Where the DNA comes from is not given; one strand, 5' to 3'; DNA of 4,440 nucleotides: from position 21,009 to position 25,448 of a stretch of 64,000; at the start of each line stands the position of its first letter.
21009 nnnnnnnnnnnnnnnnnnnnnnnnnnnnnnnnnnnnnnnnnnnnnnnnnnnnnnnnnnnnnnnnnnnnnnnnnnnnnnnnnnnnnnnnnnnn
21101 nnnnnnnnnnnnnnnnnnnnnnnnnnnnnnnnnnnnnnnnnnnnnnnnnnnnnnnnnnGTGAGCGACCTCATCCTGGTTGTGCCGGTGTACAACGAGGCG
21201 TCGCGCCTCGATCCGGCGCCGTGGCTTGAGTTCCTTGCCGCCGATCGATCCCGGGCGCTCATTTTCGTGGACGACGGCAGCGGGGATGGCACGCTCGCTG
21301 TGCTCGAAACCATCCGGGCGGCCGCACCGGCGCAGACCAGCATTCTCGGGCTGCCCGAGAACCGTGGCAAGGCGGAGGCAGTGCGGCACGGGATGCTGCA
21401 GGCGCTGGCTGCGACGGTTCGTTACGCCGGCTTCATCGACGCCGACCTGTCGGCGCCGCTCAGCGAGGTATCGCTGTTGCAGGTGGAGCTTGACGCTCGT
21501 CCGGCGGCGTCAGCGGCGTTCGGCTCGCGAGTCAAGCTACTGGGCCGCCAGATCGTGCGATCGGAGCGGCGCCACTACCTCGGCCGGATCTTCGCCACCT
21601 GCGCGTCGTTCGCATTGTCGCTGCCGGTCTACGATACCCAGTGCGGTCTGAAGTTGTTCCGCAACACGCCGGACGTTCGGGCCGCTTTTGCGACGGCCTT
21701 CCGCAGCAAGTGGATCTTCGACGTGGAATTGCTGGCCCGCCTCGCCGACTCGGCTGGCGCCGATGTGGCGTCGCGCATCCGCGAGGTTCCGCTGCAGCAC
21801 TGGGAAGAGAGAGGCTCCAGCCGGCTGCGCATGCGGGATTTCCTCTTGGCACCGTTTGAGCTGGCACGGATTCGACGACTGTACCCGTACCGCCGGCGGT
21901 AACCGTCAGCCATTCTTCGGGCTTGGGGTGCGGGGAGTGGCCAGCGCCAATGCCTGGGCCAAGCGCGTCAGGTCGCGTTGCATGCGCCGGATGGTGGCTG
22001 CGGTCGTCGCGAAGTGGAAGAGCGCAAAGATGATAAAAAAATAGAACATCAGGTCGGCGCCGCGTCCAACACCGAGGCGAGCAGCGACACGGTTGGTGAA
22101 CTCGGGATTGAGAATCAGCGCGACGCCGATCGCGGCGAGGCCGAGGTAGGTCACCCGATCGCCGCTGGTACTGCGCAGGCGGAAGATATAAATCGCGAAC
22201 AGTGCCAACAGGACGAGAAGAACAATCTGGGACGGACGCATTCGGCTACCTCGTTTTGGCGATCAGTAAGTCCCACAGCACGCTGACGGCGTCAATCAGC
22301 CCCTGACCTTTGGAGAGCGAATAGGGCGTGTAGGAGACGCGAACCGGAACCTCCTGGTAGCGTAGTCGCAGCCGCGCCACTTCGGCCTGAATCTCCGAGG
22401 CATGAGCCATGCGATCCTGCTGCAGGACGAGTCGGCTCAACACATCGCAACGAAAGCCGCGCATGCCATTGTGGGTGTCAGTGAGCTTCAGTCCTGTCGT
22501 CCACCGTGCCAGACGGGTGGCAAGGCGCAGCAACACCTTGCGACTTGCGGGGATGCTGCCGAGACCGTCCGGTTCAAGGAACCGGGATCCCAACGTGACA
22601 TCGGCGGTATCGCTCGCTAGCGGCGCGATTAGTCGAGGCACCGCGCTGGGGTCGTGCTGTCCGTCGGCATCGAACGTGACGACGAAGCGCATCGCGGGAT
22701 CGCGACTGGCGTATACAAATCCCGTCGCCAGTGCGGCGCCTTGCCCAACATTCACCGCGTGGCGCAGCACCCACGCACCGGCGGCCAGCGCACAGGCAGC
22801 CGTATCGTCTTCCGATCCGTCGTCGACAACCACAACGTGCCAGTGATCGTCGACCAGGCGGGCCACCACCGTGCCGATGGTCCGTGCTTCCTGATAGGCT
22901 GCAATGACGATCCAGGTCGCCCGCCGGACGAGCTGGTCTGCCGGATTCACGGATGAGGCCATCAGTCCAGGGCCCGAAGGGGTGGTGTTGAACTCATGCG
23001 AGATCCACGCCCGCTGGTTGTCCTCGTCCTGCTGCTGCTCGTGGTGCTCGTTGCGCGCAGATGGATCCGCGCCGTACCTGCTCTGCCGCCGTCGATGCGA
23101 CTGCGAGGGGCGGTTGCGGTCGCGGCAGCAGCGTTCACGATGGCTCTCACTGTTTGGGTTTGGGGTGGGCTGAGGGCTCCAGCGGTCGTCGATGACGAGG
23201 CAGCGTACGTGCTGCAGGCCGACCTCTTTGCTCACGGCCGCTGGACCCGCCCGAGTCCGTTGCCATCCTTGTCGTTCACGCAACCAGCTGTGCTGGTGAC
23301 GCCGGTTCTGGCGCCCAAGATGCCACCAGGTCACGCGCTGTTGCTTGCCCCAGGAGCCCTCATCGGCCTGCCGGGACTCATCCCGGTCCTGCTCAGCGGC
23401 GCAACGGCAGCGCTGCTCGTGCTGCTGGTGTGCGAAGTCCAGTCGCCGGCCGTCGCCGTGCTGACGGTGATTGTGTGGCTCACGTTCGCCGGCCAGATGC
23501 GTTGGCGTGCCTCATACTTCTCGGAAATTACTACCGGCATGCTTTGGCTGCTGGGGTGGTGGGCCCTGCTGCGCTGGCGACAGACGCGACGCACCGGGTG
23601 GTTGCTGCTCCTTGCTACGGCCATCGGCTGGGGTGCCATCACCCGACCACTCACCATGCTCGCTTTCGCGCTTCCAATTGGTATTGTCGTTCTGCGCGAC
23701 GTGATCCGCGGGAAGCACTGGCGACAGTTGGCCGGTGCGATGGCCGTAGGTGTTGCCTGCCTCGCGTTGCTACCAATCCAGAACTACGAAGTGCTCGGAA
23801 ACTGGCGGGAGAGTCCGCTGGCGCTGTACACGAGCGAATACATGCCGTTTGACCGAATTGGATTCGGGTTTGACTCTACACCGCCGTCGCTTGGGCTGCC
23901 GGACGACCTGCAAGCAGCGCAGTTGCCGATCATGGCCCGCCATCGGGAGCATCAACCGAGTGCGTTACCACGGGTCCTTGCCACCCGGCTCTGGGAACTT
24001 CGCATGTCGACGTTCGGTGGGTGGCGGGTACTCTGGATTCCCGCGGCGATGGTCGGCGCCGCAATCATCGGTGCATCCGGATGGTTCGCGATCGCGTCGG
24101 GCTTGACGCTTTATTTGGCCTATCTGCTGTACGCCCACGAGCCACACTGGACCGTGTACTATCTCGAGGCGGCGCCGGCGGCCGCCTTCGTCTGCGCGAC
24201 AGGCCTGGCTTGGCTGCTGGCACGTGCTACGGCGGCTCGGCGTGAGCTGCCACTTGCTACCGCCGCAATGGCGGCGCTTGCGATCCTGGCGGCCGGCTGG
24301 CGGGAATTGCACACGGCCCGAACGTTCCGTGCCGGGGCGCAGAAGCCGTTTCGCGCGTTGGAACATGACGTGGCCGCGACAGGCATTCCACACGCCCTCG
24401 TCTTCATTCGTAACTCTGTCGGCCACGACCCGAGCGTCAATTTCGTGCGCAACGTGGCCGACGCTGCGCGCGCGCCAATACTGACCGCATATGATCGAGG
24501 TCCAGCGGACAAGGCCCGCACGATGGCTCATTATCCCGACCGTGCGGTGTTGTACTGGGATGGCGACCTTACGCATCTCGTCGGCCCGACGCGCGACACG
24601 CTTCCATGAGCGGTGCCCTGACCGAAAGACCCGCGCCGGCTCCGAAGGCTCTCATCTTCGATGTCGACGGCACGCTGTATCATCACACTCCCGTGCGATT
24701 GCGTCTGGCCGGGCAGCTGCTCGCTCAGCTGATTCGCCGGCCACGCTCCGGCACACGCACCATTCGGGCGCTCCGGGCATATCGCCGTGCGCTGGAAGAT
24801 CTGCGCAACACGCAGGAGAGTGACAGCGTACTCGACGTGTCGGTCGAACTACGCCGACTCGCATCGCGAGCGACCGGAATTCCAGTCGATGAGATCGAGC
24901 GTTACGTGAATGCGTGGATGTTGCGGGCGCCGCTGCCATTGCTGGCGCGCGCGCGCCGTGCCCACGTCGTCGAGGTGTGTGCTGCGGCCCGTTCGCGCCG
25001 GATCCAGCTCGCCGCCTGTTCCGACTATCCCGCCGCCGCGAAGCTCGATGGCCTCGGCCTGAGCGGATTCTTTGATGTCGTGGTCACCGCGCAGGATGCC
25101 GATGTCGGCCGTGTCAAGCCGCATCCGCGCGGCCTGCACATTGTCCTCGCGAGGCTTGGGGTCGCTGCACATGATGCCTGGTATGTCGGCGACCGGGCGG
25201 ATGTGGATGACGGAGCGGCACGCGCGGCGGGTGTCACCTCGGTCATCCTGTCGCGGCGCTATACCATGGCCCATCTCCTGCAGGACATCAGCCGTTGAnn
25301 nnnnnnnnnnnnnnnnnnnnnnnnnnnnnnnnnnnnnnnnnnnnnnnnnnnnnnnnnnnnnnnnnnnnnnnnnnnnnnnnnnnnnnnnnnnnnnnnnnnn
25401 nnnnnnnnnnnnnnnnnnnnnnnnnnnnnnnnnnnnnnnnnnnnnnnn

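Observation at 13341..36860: pilS/pilR and the pilin genes are separated by a ~17-kb block with seven GT-C-like membrane proteins and three lipid-carrier donor enzymes: candidate pilus-linked glycosylation system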

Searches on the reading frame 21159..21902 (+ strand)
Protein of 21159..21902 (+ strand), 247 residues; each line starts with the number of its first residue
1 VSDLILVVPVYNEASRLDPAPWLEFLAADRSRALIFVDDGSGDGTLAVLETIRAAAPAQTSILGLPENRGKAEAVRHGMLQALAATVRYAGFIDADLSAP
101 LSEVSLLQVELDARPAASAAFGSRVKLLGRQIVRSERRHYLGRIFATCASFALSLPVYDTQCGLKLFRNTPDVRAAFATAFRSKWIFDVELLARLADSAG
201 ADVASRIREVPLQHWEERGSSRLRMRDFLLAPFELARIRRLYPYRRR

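Call 4: search_protein_families(library=pfam, proteins=[window:21159-21902:+], max_evalue=0.01)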
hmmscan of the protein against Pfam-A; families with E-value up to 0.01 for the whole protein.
window:21159-21902:+ (247 aa): 2 families
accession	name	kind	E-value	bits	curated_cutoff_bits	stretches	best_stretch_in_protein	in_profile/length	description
PF00535.33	Glycos_transf_2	-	8.7e-13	49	23.3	1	6-139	2-131/168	Glycosyl transferase family 2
PF09488.16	Osmo_MPGsynth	-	0.0032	16.8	27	1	69-100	143-174/381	Mannosyl-3-phosphoglycerate synthase (osmo_MPGsynth)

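Call 12: search_protein_families(library=ncbifam, proteins=[window:21159-21902:+], max_evalue=0.01)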
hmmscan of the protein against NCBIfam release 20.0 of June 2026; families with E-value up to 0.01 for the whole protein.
window:21159-21902:+ (247 aa): 8 families
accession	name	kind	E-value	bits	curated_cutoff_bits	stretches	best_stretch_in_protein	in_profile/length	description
TIGR03937.1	PgaC_IcaA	equivalog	1.5e-08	34.1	422.3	1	5-104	48-143/407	poly-beta-1,6-N-acetyl-D-glucosamine synthase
TIGR04283.1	glyco_like_mftF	equivalog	1.3e-05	24.9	182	1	6-123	3-109/221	TIGR04283 family arsenosugar biosynthesis glycosyltransferase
NF007482.0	PRK10073.1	equivalog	0.00017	20.7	423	1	4-96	8-95/334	glycosyltransferase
NF041875.1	EPS_EpsD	equivalog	0.00019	21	370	1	6-117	3-107/325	exopolysaccharide biosynthesis glycosyltransferase EpsD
NF050819.1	PolSacchBiosHfsG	equivalog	0.00083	18.6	500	1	15-123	21-128/302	polysaccharide biosynthesis protein HfsG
NF007986.1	PRK10714.1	equivalog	0.0022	17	529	1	5-107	9-111/316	undecaprenyl-phosphate 4-deoxy-4-formamido-L-arabinose transferase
TIGR03469.1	HpnB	hypoth_equivalog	0.0057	15.7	379.25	1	4-105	46-154/386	hopene-associated glycosyltransferase HpnB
NF047588.1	GlcsyltransPgfSStrep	equivalog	0.0063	15.8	500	1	29-102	32-101/308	glycosyltransferase PgfS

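Call 53: search_solved_structures(query=window:21159-21902:+, max_evalue=0.01)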
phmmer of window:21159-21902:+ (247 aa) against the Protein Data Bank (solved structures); distinct sequences matched with E-value up to 0.01: 0.

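Call 68: search_solved_structures(query=A6, max_evalue=1)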
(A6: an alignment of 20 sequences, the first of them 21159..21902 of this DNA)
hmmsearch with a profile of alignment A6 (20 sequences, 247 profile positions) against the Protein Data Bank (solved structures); distinct sequences matched with E-value up to 1: 37.
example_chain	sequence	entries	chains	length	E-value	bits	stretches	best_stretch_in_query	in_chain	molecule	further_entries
9hwj_A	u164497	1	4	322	7.7e-11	45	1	2-113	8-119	Undecaprenyl-phosphate 4-deoxy-4-formamido-L-arabinose transferase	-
9bhc_C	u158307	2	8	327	5.6e-10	42.2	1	3-112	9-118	Undecaprenyl-phosphate 4-deoxy-4-formamido-L-arabinose transferase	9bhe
8vxh_A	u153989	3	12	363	7e-10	41.9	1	3-112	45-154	Undecaprenyl-phosphate 4-deoxy-4-formamido-L-arabinose transferase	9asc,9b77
5eke_A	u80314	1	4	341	3.1e-09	39.7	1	3-111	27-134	Uncharacterized glycosyltransferase sll0501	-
5ekp_C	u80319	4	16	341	3.2e-09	39.7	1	3-111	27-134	Uncharacterized glycosyltransferase sll0501 | Glycosyltransferase sll0501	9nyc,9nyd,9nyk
9nye_A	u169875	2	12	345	3.2e-09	39.7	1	3-111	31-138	Glycosyltransferase sll0501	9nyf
5mlz_A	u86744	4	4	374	4e-08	36.1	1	3-124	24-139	Dolichol monophosphate mannose synthase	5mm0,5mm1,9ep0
2z87_A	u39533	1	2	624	4.9e-07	32.5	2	5-72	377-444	Chondroitin synthase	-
2z86_A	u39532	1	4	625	4.9e-07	32.5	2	5-72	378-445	Chondroitin synthase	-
6yv7_B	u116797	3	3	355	1.8e-06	30.7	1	3-115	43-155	Glycosyl transferase, family 2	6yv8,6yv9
6yv7_A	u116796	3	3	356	1.8e-06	30.7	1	3-115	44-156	Glycosyl transferase, family 2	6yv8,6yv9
3l7m_A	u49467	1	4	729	1.5e-05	27.7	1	4-96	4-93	Teichoic acid biosynthesis protein F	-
3l7i_A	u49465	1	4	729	1.5e-05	27.7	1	4-96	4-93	Teichoic acid biosynthesis protein F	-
3l7j_A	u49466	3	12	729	1.5e-05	27.7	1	4-96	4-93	Teichoic acid biosynthesis protein F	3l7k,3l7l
3bcv_A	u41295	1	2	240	2.4e-05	27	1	3-97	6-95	Putative glycosyltransferase protein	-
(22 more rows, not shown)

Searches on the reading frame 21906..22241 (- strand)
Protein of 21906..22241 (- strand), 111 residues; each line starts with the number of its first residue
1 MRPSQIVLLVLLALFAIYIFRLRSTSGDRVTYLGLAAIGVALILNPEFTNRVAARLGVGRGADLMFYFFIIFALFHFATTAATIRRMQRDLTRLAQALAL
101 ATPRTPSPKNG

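Call 4: search_protein_families(library=pfam, proteins=[window:21906-22241:-], max_evalue=0.01)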
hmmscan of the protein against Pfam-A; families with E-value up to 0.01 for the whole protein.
window:21906-22241:- (111 aa): 1 family
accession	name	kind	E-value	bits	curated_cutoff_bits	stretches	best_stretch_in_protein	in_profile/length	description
PF10066.14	DUF2304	-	1.8e-19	70.4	25.5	1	5-101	3-103/106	Uncharacterized conserved protein (DUF2304)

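Call 88: search_protein_families(library=ncbifam, proteins=[window:21906-22241:-], max_evalue=0.001)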
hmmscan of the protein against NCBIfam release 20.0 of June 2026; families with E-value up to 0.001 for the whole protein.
window:21906-22241:- (111 aa): 0 families

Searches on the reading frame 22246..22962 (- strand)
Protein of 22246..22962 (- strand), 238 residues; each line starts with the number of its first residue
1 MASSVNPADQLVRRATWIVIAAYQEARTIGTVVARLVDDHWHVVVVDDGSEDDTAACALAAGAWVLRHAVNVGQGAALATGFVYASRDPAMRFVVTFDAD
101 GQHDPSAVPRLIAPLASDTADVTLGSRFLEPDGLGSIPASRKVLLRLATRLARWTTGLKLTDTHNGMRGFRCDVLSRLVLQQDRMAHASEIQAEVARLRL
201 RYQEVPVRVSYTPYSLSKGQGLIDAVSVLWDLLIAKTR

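Call 4: search_protein_families(library=pfam, proteins=[window:22246-22962:-], max_evalue=0.01)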
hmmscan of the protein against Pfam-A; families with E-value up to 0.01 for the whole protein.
window:22246-22962:- (238 aa): 2 families
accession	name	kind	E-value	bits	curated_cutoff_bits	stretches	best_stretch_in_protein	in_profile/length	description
PF00535.33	Glycos_transf_2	-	1.8e-25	90.2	23.3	1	18-177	2-166/168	Glycosyl transferase family 2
PF13641.12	Glyco_tranf_2_3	-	0.0034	17.9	27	1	17-123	4-120/230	Glycosyltransferase like family 2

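Call 12: search_protein_families(library=ncbifam, proteins=[window:22246-22962:-], max_evalue=0.01)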
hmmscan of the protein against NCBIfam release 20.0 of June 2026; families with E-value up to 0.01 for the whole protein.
window:22246-22962:- (238 aa): 14 families
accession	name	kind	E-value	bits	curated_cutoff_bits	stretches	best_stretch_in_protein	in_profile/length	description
NF058614.1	PPMAGASynPpgS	equivalog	7e-62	208.8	370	1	16-236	2-223/226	polyprenyl-phospho-N-acetylgalactosaminyl synthase PpgS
TIGR04182.1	glyco_TIGR04182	equivalog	6.4e-24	84.8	325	1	18-226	4-208/293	S-layer glycoprotein N-glycosyltransferase AglJ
NF041391.1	DPhHxTase_Halo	equivalog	3.6e-13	49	375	1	21-181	2-156/213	dolichyl-phosphate hexose transferase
NF007986.1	PRK10714.1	equivalog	1.4e-12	47.3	529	1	19-236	11-226/316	undecaprenyl-phosphate 4-deoxy-4-formamido-L-arabinose transferase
NF010496.0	PRK13915.1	equivalog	9.1e-09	34.8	262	1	17-118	34-145/307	glucosyl-3-phosphoglycerate synthase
NF041875.1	EPS_EpsD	equivalog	2.6e-08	33.6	370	1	18-139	3-127/325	exopolysaccharide biosynthesis glycosyltransferase EpsD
TIGR03937.1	PgaC_IcaA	equivalog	1.1e-06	27.9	422.3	1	17-119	48-154/407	poly-beta-1,6-N-acetyl-D-glucosamine synthase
TIGR03469.1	HpnB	hypoth_equivalog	1.8e-06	27.2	379.25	1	17-121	47-166/386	hopene-associated glycosyltransferase HpnB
NF047588.1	GlcsyltransPgfSStrep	equivalog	5.2e-06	25.9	500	1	27-171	21-160/308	glycosyltransferase PgfS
TIGR03965.1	mycofact_glyco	equivalog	5.9e-06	25.4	280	1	19-116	79-180/467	mycofactocin biosynthesis glycosyltransferase MftF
TIGR04283.1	glyco_like_mftF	equivalog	6.4e-06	25.9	182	1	18-88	3-74/221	TIGR04283 family arsenosugar biosynthesis glycosyltransferase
NF041865.1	EpsU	equivalog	5.2e-05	22.4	700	1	13-105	38-137/394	exopolysaccharide biosynthesis GT2 family glycosyltransferase EpsU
NF045692.1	OglycostaseCruG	equivalog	0.0031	16.5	600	1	18-129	45-167/386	2'-O-glycosyltransferase CruG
NF053846.1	glyco_with_XrtP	equivalog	0.0046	15.7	520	1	20-114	47-157/440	XrtP-associated glycosyltransferase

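Call 52: search_solved_structures(query=window:22246-22962:-, max_evalue=0.001)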
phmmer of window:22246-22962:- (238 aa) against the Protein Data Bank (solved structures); distinct sequences matched with E-value up to 0.001: 7.
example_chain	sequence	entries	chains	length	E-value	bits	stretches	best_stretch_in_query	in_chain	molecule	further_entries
9bhc_C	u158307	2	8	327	1.9e-10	43.6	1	31-234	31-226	Undecaprenyl-phosphate 4-deoxy-4-formamido-L-arabinose transferase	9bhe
8vxh_A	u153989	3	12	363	2.4e-10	43.3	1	31-234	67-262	Undecaprenyl-phosphate 4-deoxy-4-formamido-L-arabinose transferase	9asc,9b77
5mlz_A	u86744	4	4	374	5e-09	39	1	18-170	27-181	Dolichol monophosphate mannose synthase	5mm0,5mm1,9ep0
9hwj_A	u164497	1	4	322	1.3e-08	37.6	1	32-234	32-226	Undecaprenyl-phosphate 4-deoxy-4-formamido-L-arabinose transferase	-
7pdo_A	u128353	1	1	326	0.00012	24.7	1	14-117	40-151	Glucosyl-3-phosphoglycerate synthase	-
7p5l_A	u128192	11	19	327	0.00012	24.7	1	14-117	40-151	Glucosyl-3-phosphoglycerate synthase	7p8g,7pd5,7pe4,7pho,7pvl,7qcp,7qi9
3ckj_A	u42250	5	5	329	0.00019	24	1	14-120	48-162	Putative uncharacterized protein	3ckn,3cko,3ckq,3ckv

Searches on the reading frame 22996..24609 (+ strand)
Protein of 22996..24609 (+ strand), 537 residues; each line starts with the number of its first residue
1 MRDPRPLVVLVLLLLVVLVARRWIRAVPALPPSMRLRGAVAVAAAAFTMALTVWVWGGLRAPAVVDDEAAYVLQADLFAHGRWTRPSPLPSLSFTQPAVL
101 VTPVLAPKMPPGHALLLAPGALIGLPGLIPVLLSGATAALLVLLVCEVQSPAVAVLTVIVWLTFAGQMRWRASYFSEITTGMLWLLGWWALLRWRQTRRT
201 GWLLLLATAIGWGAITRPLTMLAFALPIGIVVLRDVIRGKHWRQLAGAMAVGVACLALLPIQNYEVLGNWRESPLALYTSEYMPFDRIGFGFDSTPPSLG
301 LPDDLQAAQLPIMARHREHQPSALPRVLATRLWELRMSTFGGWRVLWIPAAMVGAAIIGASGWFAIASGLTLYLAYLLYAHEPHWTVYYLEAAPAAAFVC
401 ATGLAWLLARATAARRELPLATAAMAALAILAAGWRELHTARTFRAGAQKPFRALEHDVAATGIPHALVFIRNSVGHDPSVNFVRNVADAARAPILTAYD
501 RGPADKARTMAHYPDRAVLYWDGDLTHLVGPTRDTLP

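Call 4: search_protein_families(library=pfam, proteins=[window:22996-24609:+], max_evalue=0.01)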
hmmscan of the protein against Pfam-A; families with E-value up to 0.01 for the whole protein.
window:22996-24609:+ (537 aa): 1 family
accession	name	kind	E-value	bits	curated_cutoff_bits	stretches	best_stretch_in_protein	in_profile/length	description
PF13231.12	PMT_2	-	0.00032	21.4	26.1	1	128-258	25-153/160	Dolichyl-phosphate-mannose-protein mannosyltransferase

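Call 12: search_protein_families(library=ncbifam, proteins=[window:22996-24609:+], max_evalue=0.01)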
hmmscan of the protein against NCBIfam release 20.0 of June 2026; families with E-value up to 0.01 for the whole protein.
window:22996-24609:+ (537 aa): 0 families

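Call 63: search_solved_structures(query=A4, max_evalue=10)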
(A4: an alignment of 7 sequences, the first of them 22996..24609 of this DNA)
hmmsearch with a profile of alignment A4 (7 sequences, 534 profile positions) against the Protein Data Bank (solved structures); distinct sequences matched with E-value up to 10: 0.

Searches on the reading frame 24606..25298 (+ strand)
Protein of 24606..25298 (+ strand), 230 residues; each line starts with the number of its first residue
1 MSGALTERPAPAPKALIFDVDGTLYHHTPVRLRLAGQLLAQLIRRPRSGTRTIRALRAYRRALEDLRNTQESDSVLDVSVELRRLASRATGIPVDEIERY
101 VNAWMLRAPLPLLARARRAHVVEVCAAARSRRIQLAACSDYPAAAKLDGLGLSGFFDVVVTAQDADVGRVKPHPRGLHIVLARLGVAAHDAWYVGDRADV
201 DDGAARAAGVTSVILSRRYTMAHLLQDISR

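Call 4: search_protein_families(library=pfam, proteins=[window:24606-25298:+], max_evalue=0.01)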
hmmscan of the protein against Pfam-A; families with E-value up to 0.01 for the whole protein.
window:24606-25298:+ (230 aa): 4 families
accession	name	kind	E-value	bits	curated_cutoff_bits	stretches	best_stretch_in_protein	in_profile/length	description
PF00702.32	Hydrolase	-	8.4e-20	72.4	26.4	1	14-209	2-191/191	haloacid dehalogenase-like hydrolase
PF13419.12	HAD_2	-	9.4e-14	52.4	23.8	1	16-213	1-176/178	Haloacid dehalogenase-like hydrolase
PF13242.12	Hydrolase_like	-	2.6e-06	27.7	22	1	171-215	4-48/75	HAD-hyrolase-like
PF12710.13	HAD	-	0.0047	17.8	27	1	17-197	2-181/189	haloacid dehalogenase-like hydrolase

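Call 88: search_protein_families(library=ncbifam, proteins=[window:24606-25298:+], max_evalue=0.001)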
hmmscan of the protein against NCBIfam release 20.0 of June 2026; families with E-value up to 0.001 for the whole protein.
window:24606-25298:+ (230 aa): 23 families
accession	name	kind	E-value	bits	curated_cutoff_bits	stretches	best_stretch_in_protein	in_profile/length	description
TIGR02253.1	CTE7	subfamily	2.5e-18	66.6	169.75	1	14-219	3-198/221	TIGR02253 family HAD-type hydrolase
TIGR01449.2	PGP_bact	equivalog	4.4e-14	52.5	180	1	124-220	93-189/213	phosphoglycolate phosphatase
NF009697.0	PRK13222.1-4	equivalog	1.1e-11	44.5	327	1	144-219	125-197/232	phosphoglycolate phosphatase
NF009694.0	PRK13222.1-1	equivalog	1.5e-11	44.1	415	1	119-221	114-216/252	phosphoglycolate phosphatase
TIGR02252.1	DREG-2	subfamily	1.4e-09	38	155.2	1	122-213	111-202/203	HAD hydrolase, REG-2-like, family IA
NF009698.0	PRK13223.1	equivalog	2.7e-09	36.6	466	1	144-221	132-206/272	phosphoglycolate phosphatase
NF009695.0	PRK13222.1-2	equivalog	2.9e-09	36.7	225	1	147-225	128-203/226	phosphoglycolate phosphatase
NF053830.1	RUBPPhHalo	equivalog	3.2e-09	36.7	330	1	15-218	4-206/234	ribulose-1,5-bisphosphate 5-phosphatase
TIGR01454.1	AHBA_synth_RP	hypoth_equivalog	1.1e-08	35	246.65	1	139-213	101-172/205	AHBA synthesis associated protein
NF009700.0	PRK13226.1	equivalog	2.5e-08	33.9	342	1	168-219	148-198/229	phosphoglycolate phosphatase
NF009804.0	PRK13288.1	equivalog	3.3e-08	33.3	218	1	147-211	116-177/215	pyrophosphatase PpaX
TIGR02254.1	YjjG_YfnB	equivalog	7.2e-08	32.2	159.9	1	145-217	128-198/223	YjjG family noncanonical pyrimidine nucleotidase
TIGR01428.1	HAD_type_II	equivalog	8.6e-08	32.4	125.4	1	14-218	2-193/197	haloacid dehalogenase type II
TIGR02009.1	PGMB-YQAB-SF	subfamily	3.5e-07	30.6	153.35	1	14-213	2-184/186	beta-phosphoglucomutase family hydrolase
NF008000.0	PRK10725.1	equivalog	5.5e-07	29.9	215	1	120-213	91-183/188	fructose-1-phosphate/6-phosphogluconate phosphatase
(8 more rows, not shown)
